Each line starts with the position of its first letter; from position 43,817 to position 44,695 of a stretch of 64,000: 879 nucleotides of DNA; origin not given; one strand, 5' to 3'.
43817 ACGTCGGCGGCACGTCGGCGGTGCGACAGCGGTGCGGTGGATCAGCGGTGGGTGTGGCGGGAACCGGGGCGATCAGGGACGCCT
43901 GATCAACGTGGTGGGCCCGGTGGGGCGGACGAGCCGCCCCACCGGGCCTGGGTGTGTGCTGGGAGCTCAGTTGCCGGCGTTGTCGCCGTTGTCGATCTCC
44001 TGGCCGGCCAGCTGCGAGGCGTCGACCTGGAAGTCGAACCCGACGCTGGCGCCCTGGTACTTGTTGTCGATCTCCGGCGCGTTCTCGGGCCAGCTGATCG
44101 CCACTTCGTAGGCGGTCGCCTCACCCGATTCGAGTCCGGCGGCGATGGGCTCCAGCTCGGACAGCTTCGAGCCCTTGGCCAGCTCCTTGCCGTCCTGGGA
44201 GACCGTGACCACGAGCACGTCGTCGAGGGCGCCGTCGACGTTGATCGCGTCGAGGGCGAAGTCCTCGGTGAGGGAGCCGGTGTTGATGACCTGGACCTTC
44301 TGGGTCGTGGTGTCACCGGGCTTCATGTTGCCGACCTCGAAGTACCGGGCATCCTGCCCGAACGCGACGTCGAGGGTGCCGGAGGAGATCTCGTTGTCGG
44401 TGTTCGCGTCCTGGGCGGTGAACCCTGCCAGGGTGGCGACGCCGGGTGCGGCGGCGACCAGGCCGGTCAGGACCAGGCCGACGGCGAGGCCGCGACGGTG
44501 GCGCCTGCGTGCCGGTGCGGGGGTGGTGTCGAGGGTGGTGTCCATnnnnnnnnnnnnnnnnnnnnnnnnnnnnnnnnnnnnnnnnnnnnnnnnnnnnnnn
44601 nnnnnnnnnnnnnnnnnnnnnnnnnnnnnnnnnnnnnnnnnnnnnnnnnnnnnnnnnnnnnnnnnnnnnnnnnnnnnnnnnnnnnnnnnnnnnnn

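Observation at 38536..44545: H-NOX gas-sensor phosphorelay in operon-like arrangement with SipW and a TasA-like matrix protein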

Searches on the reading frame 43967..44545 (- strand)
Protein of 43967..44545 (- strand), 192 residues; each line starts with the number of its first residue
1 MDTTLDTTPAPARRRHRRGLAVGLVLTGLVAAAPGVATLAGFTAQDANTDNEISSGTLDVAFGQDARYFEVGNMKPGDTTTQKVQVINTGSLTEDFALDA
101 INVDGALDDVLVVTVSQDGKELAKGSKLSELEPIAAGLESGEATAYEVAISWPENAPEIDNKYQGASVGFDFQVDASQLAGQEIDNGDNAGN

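Call 5: search_protein_families(library=pfam, proteins=[window:43967-44545:-], max_evalue=0.01)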
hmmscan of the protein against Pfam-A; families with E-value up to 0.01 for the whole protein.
window:43967-44545:- (192 aa): 1 family
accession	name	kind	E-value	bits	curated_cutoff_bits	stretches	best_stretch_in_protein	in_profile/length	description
PF12389.13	Peptidase_M73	-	2.7e-11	44.1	22.5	1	25-93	11-77/196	Camelysin metallo-endopeptidase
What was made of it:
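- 43967..44545 (-): TasA/camelysin-family secreted protein (192 aa) with an N-terminal signal anchor and the conserved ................-N-DN-I--GTLDV motif. Pfam Peptidase_M73 E 2.7e-11, N-terminal part only (call 5).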

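Call 6: search_protein_families(library=ncbifam, proteins=[window:43967-44545:-], max_evalue=0.01)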
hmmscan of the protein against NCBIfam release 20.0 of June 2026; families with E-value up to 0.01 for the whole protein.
window:43967-44545:- (192 aa): 2 families
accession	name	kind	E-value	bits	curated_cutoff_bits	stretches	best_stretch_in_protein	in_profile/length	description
NF046066.1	BioflmMtrxTasA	equivalog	4.7e-10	39.4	450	1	20-104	7-90/264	biofilm matrix protein TasA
TIGR04090.1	exp_by_SipW_IV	subfamily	0.005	16.6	60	1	26-91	7-69/241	BsaA family SipW-dependent biofilm matrix protein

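Call 47: search_solved_structures(query=window:43967-44545:-, max_evalue=1, show_alignments=2)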
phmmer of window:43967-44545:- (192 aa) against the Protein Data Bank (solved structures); distinct sequences matched with E-value up to 1: 11.
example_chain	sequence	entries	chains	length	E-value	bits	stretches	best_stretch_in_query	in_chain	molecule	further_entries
3cmu_A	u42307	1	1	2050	2.6e-10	43.6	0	46-102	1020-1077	Protein recA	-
3cmt_A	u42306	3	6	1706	7e-09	38.9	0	41-102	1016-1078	Protein recA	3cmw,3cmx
3cmv_A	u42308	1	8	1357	7.4e-07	32.3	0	41-102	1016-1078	Protein recA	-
8aur_A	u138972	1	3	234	4.6e-06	29.8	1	49-103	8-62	Major biofilm matrix component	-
5of1_A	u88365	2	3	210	6.7e-06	29.2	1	50-103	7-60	Spore coat-associated protein N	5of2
9uoo_A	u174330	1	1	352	0.68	12.9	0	56-102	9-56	Protein RecA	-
1u94_A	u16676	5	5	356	0.68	12.9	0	56-102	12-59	RecA protein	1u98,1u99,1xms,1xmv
8trg_A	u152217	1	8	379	0.69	12.9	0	56-102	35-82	Protein RecA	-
7jy6_A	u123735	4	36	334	0.72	12.8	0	56-102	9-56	Protein RecA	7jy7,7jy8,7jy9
2rec_A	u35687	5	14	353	0.73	12.8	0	56-102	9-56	RECA | Protein RecA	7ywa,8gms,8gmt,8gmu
1n03_A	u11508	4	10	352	0.75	12.8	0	57-102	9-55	RecA protein | REC A | Protein RecA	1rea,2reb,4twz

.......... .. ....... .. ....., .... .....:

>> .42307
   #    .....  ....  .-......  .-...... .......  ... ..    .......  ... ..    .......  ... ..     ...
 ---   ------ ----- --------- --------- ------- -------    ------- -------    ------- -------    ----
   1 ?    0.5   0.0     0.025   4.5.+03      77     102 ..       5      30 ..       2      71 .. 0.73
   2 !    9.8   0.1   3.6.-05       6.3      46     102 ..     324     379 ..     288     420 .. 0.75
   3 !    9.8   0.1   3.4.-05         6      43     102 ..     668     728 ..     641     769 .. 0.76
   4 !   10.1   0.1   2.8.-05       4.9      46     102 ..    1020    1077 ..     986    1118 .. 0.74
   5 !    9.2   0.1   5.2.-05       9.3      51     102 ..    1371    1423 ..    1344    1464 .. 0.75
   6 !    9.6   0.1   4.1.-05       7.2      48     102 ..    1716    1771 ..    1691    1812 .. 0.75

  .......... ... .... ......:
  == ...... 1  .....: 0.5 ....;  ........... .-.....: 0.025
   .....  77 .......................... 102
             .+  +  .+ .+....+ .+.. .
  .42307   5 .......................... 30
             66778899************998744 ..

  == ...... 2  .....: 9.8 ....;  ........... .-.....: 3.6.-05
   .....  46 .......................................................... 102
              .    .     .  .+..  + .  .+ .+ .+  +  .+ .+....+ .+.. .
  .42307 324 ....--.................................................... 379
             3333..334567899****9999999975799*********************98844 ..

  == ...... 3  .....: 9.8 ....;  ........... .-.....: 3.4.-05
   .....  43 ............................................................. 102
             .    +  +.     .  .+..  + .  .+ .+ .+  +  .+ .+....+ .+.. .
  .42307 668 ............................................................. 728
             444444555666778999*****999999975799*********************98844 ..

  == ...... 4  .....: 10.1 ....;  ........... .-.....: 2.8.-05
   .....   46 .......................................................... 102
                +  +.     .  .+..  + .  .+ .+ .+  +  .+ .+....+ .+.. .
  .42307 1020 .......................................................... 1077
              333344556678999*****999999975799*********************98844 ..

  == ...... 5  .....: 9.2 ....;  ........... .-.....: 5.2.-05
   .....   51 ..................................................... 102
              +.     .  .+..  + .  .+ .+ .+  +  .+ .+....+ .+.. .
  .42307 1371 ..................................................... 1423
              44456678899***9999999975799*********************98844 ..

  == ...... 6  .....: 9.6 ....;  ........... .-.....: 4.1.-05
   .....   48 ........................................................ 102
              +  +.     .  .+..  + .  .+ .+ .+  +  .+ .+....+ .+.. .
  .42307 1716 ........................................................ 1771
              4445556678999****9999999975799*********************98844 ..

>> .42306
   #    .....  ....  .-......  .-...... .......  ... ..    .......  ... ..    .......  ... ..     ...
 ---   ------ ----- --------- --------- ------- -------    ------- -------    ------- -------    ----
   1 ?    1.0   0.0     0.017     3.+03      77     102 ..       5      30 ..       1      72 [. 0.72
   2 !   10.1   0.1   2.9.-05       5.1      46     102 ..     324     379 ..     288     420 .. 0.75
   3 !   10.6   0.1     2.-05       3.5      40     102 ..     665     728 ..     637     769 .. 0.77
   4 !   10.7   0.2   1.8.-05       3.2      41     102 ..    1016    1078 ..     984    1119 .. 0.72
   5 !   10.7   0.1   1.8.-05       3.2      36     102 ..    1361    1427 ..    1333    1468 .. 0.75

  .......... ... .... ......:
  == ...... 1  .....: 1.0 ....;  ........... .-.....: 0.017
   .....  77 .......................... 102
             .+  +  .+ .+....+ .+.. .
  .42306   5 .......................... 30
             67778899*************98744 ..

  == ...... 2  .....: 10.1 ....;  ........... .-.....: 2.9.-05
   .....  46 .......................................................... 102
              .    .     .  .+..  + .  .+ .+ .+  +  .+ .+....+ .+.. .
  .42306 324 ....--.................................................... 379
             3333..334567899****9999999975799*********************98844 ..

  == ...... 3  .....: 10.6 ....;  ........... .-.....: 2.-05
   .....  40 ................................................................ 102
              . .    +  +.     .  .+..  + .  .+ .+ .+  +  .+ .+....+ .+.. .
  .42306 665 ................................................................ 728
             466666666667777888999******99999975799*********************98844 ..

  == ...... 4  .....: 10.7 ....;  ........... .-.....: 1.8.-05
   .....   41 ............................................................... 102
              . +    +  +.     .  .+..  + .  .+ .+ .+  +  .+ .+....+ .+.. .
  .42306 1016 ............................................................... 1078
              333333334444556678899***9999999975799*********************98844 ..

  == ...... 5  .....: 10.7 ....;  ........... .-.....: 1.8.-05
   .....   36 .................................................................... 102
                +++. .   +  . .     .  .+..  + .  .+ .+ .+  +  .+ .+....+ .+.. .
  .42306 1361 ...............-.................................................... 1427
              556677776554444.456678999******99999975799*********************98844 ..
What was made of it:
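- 43967..44545 (-): B. subtilis TasA 8aur/5of1 E about 5e-6 (call 47).
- Tried and rejected: The phmmer hits of TasA to RecA concatemers in the PDB are artefacts of repeated weak matches (call 47).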

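Call 48: find_homologous_proteins(query=window:43967-44545:-, max_evalue=0.001)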
Query window:43967-44545:- (192 aa): 19 proteins with E <= 0.001 among 1308 candidates.
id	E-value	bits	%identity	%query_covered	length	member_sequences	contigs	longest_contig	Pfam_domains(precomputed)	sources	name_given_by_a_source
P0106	2.2e-117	407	100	100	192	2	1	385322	PF12389.14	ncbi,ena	-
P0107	1.6e-103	362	88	100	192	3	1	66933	PF12389.14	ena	-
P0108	1.2e-84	301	73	100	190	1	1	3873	PF12389.14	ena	-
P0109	7.7e-84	298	74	99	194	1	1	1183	PF12389.14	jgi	jgi:hypothetical protein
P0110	4.1e-83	295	74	100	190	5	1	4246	PF12389.14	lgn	-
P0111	3.3e-82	293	73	100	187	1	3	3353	PF12389.14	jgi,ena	jgi:hypothetical protein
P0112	8.0e-81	288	73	100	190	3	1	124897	PF12389.14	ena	-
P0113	2.8e-80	286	75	100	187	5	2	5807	PF12389.14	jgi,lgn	jgi:hypothetical protein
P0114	9.5e-80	285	72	98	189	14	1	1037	PF12389.14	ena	-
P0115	4.8e-79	282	71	100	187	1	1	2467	PF12389.14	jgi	-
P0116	7.0e-77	275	71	98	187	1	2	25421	PF12389.14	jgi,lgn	jgi:hypothetical protein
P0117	7.7e-76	272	69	91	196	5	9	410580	PF12389.14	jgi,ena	jgi:hypothetical protein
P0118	6.1e-71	256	67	94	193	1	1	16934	PF12389.14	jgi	jgi:hypothetical protein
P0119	4.4e-47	178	52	90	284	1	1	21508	PF12389.14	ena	-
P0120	7.6e-47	177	52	91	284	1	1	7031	PF12389.14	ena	-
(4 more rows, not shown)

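Call 49: find_encoding_contigs(protein=P0112, flank=8000, max_places=2)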
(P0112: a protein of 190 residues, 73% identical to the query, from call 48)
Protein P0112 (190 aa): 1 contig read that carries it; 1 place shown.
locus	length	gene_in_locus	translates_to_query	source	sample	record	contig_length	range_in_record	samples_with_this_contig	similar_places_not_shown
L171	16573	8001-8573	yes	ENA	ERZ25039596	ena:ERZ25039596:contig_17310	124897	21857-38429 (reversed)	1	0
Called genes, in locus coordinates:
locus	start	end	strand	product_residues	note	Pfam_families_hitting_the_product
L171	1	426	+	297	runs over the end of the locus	PF00355:Rieske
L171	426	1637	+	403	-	PF13483:Lactamase_B_3, PF12706:Lactamase_B_2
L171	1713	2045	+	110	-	-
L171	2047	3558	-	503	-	-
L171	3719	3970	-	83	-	PF10041:DUF2277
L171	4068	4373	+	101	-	-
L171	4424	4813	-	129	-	-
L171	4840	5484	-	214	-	PF22234:Rv2466c-like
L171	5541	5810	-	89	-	PF01053:Cys_Met_Meta_PP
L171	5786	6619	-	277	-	PF01053:Cys_Met_Meta_PP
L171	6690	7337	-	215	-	PF00291:PALP, PF00571:CBS (faint)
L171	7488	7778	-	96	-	PF00291:PALP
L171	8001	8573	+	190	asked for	PF12389:Peptidase_M73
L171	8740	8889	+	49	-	-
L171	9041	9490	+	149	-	-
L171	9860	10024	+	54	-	-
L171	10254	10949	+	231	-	-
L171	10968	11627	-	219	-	PF04311:DUF459, PF13472:Lipase_GDSL_2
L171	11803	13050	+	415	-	PF03403:PAF-AH_p_II, PF07224:Chlorophyllase (weak), PF00561:Abhydrolase_1 (faint)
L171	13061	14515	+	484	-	PF01425:Amidase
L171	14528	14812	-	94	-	-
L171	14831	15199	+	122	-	-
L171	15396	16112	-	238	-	-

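Call 50: find_encoding_contigs(protein=P0117, flank=8000, max_places=3)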
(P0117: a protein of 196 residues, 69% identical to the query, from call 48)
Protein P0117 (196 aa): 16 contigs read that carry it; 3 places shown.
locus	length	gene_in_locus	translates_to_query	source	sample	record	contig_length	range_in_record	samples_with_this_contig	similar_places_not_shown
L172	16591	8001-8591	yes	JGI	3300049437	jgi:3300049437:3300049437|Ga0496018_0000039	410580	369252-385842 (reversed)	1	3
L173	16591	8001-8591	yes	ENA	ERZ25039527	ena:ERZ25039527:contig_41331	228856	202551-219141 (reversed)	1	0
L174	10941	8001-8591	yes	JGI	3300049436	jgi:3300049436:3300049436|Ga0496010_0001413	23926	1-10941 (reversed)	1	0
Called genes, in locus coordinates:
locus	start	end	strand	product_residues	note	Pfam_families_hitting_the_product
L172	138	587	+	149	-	PF00027:cNMP_binding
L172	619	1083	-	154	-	PF13473:Cupredoxin_1 (weak)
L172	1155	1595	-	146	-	-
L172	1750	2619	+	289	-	PF00440:TetR_N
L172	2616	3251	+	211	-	PF04116:FA_hydroxylase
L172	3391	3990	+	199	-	PF07700:HNOB, PF02830:V4R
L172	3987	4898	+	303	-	PF00512:HisKA, PF02518:HATPase_c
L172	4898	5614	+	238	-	PF00072:Response_reg, PF00486:Trans_reg_C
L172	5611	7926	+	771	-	PF00989:PAS (weak), PF08448:PAS_4, PF13426:PAS_9 (weak), PF08447:PAS_3, PF00512:HisKA, PF02518:HATPase_c, PF00072:Response_reg, PF01627:Hpt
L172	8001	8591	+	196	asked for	PF12389:Peptidase_M73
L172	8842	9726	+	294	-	PF10502:Peptidase_S26 (weak)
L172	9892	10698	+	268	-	PF12389:Peptidase_M73 (faint)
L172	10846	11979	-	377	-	PF02771:Acyl-CoA_dh_N, PF02770:Acyl-CoA_dh_M, PF00441:Acyl-CoA_dh_1, PF08028:Acyl-CoA_dh_2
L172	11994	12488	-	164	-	PF01575:MaoC_dehydratas (weak)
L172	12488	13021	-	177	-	PF13452:FAS1_DH_region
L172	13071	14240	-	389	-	PF02515:CoA_transf_3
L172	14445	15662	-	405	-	PF02771:Acyl-CoA_dh_N, PF02770:Acyl-CoA_dh_M, PF00441:Acyl-CoA_dh_1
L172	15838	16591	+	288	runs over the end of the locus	PF01370:Epimerase, PF04321:RmlD_sub_bind (weak), PF16363:GDP_Man_Dehyd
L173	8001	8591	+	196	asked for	PF12389:Peptidase_M73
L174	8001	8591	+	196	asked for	PF12389:Peptidase_M73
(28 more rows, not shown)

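Call 51: find_encoding_contigs(protein=P0116, flank=8000, max_places=2)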
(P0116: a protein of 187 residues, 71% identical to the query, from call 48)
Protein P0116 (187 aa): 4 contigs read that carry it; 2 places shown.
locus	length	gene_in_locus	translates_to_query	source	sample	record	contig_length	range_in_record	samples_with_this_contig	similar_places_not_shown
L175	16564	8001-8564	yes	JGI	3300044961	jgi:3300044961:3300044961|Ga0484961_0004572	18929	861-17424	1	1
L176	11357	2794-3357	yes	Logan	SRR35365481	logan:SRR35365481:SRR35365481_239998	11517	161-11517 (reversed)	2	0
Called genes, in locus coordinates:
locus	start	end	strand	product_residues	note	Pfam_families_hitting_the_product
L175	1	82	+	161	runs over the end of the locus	-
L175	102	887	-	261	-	PF23441:SDR, PF00106:adh_short, PF08659:KR, PF13561:adh_short_C2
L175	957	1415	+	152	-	PF00903:Glyoxalase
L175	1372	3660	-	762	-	PF00403:HMA, PF00122:E1-E2_ATPase, PF00702:Hydrolase, PF08282:Hydrolase_3 (weak)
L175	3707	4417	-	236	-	PF00588:SpoU_methylase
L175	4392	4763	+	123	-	PF06180:CbiK (weak), PF01903:CbiX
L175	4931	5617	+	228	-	PF00072:Response_reg, PF00486:Trans_reg_C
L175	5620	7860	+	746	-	PF08448:PAS_4 (weak), PF00989:PAS, PF08448:PAS_4, PF08447:PAS_3, PF00512:HisKA, PF02518:HATPase_c, PF00072:Response_reg, PF01627:Hpt, +3 more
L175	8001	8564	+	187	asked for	PF12389:Peptidase_M73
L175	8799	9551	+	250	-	-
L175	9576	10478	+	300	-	PF12389:Peptidase_M73 (faint)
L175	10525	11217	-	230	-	PF03713:DUF305, PF13628:DUF4142 (weak)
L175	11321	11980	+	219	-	PF14014:DUF4230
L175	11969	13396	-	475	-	PF01425:Amidase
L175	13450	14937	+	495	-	PF00282:Pyridoxal_deC, PF00266:Aminotran_5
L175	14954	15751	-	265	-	PF00106:adh_short, PF08659:KR, PF13561:adh_short_C2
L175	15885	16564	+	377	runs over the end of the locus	PF01960:ArgJ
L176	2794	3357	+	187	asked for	PF12389:Peptidase_M73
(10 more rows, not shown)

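Call 52: find_encoding_contigs(protein=P0118, flank=8000, max_places=2)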
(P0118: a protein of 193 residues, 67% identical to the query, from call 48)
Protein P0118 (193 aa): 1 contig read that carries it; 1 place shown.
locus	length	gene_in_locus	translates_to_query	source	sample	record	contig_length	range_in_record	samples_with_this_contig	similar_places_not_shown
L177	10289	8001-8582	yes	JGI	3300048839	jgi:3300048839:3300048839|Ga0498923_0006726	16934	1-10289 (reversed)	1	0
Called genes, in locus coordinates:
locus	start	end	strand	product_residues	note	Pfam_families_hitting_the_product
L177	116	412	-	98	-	-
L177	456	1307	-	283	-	PF05050:Methyltransf_21 (weak)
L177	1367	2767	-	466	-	PF01551:Peptidase_M23, PF01464:SLT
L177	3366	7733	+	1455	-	PF00521:DNA_topoisoIV, PF07591:PT-HINT (faint), PF00521:DNA_topoisoIV, PF14890:Intein_splicing (weak), PF14528:LAGLIDADG_3, PF00521:DNA_topoisoIV, PF03989:DNA_gyraseA_C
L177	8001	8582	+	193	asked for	PF12389:Peptidase_M73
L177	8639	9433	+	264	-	PF10502:Peptidase_S26 (weak)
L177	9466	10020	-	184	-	PF25390:WD40_RLD, PF13540:RCC1_2 (weak), PF00415:RCC1 (weak)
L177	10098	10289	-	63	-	?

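Call 61: predict_structure(alignment_id=A4)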
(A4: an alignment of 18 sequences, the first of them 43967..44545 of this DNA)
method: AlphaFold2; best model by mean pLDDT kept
length: 192 residues; sequences in the alignment: 18
mean_pLDDT: 60.6   pTM: 0.54
mean pLDDT of the five models: 60.6, 60.1, 59.9, 58.4, 57.9
residues with pLDDT >= 90: 8; 70-90: 84; 50-70: 17; < 50: 83
segments of 3 or more residues with pLDDT < 50: 1-67, 177-192
pLDDT, mean of each block of 10 residues (from residue 1): 35 34 36 31 27 41 52 84 73 70 87 89 89 79 81 73 81 58 38 33
secondary structure, 60 per line:
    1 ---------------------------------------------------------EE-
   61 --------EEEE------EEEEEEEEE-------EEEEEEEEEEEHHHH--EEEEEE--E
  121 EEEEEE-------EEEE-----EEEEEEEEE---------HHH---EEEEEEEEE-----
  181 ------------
elements in order: E69-72 E79-87 E95-105 H106-109 E112-117 E120-126 E134-137 E143-151 E167-175

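Call 63: fold_search(model_id=the predicted structure, library=pdb)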
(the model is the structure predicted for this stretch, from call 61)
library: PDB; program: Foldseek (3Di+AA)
matches with E <= 10: 1241; with E <= 0.001: 0
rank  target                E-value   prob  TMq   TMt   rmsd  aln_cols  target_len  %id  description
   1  5of2                  1.2e-03  1.00  0.46  0.46   5.3       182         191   17  The structural versatility of TasA in B. subtilis biofilm formation (released 2018-03-21)
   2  5of1_A                1.3e-03  1.00  0.47  0.45   7.0       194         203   18  The structural versatility of TasA in B. subtilis biofilm formation (released 2018-03-21)
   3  5of1_B                3.7e-03  1.00  0.45  0.45   5.8       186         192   16  The structural versatility of TasA in B. subtilis biofilm formation (released 2018-03-21)
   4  5la1                  4.8e-03  0.99  0.27  0.13   6.1       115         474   14  The mechanism by which arabinoxylanases can recognise highly decorated xylans (released 2016-08-31)
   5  5azw_B                7.9e-03  1.00  0.33  0.58   4.5       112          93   12  Crystal structure of p24beta1 GOLD domain (released 2016-09-14)
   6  5la2_A                7.9e-03  0.98  0.28  0.14   6.1       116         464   14  The mechanism by which arabinoxylanases can recognise highly decorated xylans (released 2016-08-31)
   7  4qd2_F                8.4e-03  0.99  0.34  0.30   5.6       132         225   11  Molecular basis for disruption of E-cadherin adhesion by botulinum neurotoxin A complex (released 2014-06-25)
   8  7ehg_E                9.9e-03  0.96  0.30  0.39   8.0       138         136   12  Crystal Structure of MiXBM (released 2022-03-30)
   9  7ehg_F                1.2e-02  0.95  0.30  0.39   8.0       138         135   12  Crystal Structure of MiXBM (released 2022-03-30)
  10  5iqo_A                1.3e-02  0.75  0.25  0.32  14.1       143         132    8  Crystal structure of the E. coli type 1 pilus subunit FimG (engineered variant with substitutions Q134E and S138E; N-t (released 2016-07-06)
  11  7ehg_G                1.4e-02  0.93  0.30  0.39   8.0       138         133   12  Crystal Structure of MiXBM (released 2022-03-30)
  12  9fmt_A                1.5e-02  0.85  0.26  0.10   7.4       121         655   10  Cryo-EM structure of the BcsB hexameric crown from the E. coli cellulose secretion macrocomplex (released 2024-10-16)
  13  4qd2_A                1.7e-02  0.95  0.30  0.27   5.8       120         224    9  Molecular basis for disruption of E-cadherin adhesion by botulinum neurotoxin A complex (released 2014-06-25)
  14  6yf6_A                1.7e-02  0.93  0.32  0.41  14.1       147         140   10  EclA C-terminal domain; sugar-binding protein (released 2021-04-07)
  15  7pnb_A                1.8e-02  0.97  0.33  0.34   7.4       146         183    6  Sulfolobus acidocaldarius 0406 filament. (released 2022-09-14)
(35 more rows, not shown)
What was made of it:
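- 43967..44545 (-): AlphaFold model pLDDT 60.6; its top three PDB fold matches are TasA 5of1/5of2 (calls 61, 63).
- On TasA/camelysin family (Peptidase_M73): The three best PDB fold matches are TasA 5of1/5of2, with TM about 0.46 and model pLDDT 60.6 (calls 61, 63).
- Closest known: Bacillus subtilis tapA-sipW-tasA operon. Same: The conserved N-terminal motif and the predicted fold match TasA (calls 5, 6, 47, 63).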

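Call 64: list_cluster_members(proteins=[P0106, P0001, P0023, P0117])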
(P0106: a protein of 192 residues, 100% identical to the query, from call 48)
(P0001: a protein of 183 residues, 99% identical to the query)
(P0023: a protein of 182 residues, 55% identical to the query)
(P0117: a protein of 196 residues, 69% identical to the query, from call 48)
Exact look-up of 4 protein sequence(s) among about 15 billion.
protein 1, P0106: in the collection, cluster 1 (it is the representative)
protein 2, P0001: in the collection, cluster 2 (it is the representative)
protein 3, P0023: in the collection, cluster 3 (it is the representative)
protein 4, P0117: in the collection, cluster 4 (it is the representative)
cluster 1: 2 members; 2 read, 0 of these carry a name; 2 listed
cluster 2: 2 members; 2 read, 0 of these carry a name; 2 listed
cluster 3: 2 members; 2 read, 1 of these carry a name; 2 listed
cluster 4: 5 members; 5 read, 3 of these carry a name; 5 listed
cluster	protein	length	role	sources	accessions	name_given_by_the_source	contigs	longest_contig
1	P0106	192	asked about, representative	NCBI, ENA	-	-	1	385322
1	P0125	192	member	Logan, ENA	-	-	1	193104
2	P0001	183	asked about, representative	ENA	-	-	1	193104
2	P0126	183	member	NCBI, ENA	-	-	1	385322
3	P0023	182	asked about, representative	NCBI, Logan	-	-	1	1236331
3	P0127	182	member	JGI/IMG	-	hypothetical protein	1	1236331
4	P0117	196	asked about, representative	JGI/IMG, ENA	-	hypothetical protein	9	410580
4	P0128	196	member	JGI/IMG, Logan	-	hypothetical protein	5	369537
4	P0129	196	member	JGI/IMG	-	hypothetical protein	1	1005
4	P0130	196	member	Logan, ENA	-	-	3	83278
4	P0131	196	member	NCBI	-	-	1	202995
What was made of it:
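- Tried and rejected: Cluster look-up gave no organism name for the window (call 64).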

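Call 74: search_protein_families(library=pfam, proteins=[L175:8799-9551:+, L175:9576-10478:+], max_evalue=0.01)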
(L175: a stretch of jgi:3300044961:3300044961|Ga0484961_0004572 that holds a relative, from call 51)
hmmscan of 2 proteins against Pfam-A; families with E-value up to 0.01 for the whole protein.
L175:8799-9551:+ (250 aa): 1 family
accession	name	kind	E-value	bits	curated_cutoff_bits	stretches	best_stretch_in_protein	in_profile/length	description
PF10502.14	Peptidase_S26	-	3.6e-07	30.7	22.9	1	3-77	7-83/168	Signal peptidase, peptidase S26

L175:9576-10478:+ (300 aa): 1 family
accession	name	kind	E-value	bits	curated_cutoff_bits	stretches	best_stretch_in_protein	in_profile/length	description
PF12389.13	Peptidase_M73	-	1.9e-07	31.6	22.5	1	22-100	8-89/196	Camelysin metallo-endopeptidase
